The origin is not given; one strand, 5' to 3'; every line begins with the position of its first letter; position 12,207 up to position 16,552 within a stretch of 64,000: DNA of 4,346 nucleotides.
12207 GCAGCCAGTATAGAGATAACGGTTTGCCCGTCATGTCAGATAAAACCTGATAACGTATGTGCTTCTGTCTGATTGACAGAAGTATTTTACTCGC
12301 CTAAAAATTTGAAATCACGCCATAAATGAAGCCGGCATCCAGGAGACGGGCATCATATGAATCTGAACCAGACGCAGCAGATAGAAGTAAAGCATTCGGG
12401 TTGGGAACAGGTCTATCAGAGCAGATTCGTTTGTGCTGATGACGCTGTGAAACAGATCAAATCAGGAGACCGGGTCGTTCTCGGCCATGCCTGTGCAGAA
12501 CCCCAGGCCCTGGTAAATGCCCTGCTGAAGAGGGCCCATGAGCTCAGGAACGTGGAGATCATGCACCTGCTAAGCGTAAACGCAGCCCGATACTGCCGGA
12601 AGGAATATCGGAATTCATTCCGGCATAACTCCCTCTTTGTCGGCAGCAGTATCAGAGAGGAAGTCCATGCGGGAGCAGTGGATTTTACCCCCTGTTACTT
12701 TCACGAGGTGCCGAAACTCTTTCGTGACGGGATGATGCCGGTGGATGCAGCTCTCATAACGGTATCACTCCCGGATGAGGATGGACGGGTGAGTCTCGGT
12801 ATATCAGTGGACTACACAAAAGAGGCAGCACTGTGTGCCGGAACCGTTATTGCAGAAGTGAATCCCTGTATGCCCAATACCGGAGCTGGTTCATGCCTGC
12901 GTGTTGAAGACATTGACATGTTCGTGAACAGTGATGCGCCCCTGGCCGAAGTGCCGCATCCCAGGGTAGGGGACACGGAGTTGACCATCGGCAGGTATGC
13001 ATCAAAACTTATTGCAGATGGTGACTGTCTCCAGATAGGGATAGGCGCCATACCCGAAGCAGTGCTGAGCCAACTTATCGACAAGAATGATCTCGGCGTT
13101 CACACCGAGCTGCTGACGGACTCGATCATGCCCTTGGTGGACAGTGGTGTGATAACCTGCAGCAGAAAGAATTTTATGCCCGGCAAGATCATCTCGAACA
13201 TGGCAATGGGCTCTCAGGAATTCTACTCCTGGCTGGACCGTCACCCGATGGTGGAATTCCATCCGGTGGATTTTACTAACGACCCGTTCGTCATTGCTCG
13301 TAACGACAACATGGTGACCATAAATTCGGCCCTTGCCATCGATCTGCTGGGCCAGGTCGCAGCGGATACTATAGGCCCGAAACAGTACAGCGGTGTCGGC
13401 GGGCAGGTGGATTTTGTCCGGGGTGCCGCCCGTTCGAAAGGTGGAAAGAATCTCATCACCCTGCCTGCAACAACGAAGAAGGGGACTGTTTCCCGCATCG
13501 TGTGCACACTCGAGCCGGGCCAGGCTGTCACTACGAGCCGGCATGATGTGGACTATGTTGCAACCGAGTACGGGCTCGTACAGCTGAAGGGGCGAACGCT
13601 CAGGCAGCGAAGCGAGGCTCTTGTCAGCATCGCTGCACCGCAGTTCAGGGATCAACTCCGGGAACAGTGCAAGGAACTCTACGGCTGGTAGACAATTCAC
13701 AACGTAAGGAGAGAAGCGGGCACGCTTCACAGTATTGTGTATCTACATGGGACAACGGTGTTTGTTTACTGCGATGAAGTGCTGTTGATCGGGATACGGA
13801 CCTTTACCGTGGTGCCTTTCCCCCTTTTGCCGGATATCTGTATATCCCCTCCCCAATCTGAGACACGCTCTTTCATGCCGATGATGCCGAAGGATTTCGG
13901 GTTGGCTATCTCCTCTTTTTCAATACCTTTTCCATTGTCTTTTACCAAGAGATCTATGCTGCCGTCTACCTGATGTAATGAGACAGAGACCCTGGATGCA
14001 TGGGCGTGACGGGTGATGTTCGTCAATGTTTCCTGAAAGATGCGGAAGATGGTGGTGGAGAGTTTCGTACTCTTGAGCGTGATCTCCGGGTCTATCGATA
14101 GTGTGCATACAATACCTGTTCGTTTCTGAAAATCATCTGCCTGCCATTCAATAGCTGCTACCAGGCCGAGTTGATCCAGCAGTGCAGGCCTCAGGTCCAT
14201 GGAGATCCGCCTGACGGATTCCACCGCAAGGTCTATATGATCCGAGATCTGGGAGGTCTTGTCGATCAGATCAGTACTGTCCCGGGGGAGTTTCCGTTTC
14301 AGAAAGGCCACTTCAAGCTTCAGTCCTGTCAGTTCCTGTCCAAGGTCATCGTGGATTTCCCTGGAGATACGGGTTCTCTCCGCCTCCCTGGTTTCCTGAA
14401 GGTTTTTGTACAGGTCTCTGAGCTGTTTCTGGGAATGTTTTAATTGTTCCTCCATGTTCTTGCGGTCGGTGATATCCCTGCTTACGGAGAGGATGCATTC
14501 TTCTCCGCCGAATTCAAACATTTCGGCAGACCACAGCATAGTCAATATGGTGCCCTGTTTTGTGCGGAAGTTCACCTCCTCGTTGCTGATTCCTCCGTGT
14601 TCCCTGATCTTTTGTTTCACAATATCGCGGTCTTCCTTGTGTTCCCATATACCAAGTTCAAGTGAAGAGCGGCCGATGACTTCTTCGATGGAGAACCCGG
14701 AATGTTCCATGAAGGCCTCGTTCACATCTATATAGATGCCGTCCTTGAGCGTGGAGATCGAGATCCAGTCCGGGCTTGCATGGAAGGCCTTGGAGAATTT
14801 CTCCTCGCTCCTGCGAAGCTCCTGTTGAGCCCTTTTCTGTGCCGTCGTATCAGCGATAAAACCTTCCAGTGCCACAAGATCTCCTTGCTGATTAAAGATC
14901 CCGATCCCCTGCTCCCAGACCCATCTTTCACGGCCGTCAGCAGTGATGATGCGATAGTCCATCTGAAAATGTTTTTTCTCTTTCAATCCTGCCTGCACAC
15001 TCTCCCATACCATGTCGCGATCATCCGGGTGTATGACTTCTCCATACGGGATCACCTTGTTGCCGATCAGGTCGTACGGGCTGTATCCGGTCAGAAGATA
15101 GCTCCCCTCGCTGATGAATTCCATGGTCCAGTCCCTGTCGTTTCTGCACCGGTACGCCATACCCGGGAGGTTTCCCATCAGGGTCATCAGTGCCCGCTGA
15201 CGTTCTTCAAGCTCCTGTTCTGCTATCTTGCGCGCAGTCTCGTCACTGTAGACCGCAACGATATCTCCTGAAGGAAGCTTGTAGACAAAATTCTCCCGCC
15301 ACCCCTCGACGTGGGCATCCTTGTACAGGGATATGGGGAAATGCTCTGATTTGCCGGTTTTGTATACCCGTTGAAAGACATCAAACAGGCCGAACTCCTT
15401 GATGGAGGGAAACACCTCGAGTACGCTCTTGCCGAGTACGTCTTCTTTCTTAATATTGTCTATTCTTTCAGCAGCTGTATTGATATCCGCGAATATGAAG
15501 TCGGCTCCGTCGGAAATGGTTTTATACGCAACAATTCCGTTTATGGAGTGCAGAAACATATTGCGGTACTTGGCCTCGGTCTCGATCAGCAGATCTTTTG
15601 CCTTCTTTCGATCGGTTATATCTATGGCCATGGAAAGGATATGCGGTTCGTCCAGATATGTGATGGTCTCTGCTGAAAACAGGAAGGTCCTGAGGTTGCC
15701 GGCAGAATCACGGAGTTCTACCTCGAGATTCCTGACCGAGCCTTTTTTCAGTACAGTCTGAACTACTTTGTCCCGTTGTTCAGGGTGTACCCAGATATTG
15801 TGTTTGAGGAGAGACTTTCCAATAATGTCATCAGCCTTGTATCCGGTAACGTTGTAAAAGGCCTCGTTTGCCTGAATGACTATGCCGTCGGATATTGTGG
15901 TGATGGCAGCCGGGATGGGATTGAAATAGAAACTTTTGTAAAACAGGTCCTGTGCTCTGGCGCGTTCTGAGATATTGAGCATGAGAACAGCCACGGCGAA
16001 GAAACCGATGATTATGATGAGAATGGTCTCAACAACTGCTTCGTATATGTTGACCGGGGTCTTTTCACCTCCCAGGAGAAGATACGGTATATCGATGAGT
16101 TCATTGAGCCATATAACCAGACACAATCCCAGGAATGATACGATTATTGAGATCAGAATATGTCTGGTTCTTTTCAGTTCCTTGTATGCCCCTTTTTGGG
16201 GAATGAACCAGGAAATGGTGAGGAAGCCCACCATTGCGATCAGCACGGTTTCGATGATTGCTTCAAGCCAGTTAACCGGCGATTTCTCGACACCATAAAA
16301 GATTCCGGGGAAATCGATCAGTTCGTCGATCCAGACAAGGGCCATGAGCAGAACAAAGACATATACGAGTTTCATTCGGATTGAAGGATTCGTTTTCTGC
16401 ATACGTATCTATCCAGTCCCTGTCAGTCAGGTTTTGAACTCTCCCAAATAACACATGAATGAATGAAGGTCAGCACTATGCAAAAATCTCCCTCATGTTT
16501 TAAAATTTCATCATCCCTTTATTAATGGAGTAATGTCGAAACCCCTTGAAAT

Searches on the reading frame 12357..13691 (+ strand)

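Call 40: search_protein_families(library=pfam, proteins=[window:12357-13691:+])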
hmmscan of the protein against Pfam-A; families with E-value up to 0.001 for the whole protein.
window:12357-13691:+ (444 aa): 2 families
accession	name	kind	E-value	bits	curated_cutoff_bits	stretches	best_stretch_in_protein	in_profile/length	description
PF13336.12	AcetylCoA_hyd_C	-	1e-64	217.6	23.7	1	285-437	1-153/154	Acetyl-CoA hydrolase/transferase C-terminal domain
PF02550.21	AcetylCoA_hydro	-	7.7e-22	78.7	24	1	32-191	23-188/198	Acetyl-CoA hydrolase/transferase N-terminal domain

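Call 45: search_protein_families(library=ncbifam, proteins=[window:12357-13691:+])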
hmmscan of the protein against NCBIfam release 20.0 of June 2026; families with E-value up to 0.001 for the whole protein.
window:12357-13691:+ (444 aa): 5 families
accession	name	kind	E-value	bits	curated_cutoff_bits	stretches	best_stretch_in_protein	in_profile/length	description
TIGR03948.1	butyr_acet_CoA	equivalog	8e-89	298.4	674.8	1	17-442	3-438/445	butyryl-CoA:acetate CoA-transferase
TIGR03458.1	YgfH_subfam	subfamily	9.2e-35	120.2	658.7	2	218-438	248-459/489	succinate CoA transferase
NF053853.1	ScActCoATferScpC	equivalog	3.5e-30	105.2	500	2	217-437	251-462/493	succinyl-CoA:acetate CoA-transferase ScpC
NF053666.1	BtrAceCoATfers1341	equivalog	2.8e-29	102.4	740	1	224-438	253-459/492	butyryl-CoA:acetate CoA transferase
TIGR02428.1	pcaJ_scoB_fam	subfamily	2.2e-06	27.2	243.55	1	311-415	87-183/207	3-oxoacid CoA-transferase subunit B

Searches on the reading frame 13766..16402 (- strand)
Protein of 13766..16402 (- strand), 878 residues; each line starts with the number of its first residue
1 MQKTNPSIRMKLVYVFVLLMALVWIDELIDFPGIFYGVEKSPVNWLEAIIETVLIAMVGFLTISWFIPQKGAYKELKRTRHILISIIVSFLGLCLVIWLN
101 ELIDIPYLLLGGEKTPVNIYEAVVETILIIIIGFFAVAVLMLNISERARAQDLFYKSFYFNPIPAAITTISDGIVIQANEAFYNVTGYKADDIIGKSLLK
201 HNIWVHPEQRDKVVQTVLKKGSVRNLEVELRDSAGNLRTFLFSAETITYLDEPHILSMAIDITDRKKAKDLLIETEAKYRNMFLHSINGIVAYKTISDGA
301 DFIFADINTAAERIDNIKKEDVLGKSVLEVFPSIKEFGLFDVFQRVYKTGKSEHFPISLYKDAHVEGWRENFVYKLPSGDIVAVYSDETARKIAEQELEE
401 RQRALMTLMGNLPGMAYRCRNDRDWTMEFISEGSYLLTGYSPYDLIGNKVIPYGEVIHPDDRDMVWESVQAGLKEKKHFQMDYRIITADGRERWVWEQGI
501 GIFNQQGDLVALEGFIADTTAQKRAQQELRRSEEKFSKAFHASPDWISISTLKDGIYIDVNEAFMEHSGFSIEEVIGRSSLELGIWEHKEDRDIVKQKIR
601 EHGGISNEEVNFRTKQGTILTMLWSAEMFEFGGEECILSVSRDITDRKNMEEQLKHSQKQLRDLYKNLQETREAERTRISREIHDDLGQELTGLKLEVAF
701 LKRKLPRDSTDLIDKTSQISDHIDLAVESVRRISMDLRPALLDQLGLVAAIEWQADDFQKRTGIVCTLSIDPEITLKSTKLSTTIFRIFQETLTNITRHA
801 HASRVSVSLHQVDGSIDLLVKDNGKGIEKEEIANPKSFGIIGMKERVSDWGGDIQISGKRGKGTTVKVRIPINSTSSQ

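Call 40: search_protein_families(library=pfam, proteins=[window:13766-16402:-])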
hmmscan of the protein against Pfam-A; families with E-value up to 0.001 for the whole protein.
window:13766-16402:- (878 aa): 8 families
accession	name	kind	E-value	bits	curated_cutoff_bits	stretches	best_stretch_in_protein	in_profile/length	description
PF08447.18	PAS_3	-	4.8e-33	113.7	25.6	2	429-515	3-88/89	PAS fold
PF13426.13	PAS_9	-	1.7e-27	96.1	27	2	166-264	3-103/103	PAS domain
PF00989.32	PAS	-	1.6e-23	83.3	22.6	2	535-644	2-113/113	PAS fold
PF08448.16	PAS_4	-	1.2e-16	61.4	23.1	0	162-266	3-109/110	PAS fold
PF07730.19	HisKA_3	-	3e-14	53.7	24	1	675-741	1-67/68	Histidine kinase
PF02518.31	HATPase_c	-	4.3e-13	50.1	26.4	1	783-872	4-109/111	Histidine kinase-, DNA gyrase B-, and HSP90-like ATPase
PF13188.13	PAS_8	-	1.2e-09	38.1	21.8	1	534-588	1-54/65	PAS domain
PF13589.12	HATPase_c_3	-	0.0008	19.9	25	0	798-863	15-76/137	Histidine kinase-, DNA gyrase B-, and HSP90-like ATPase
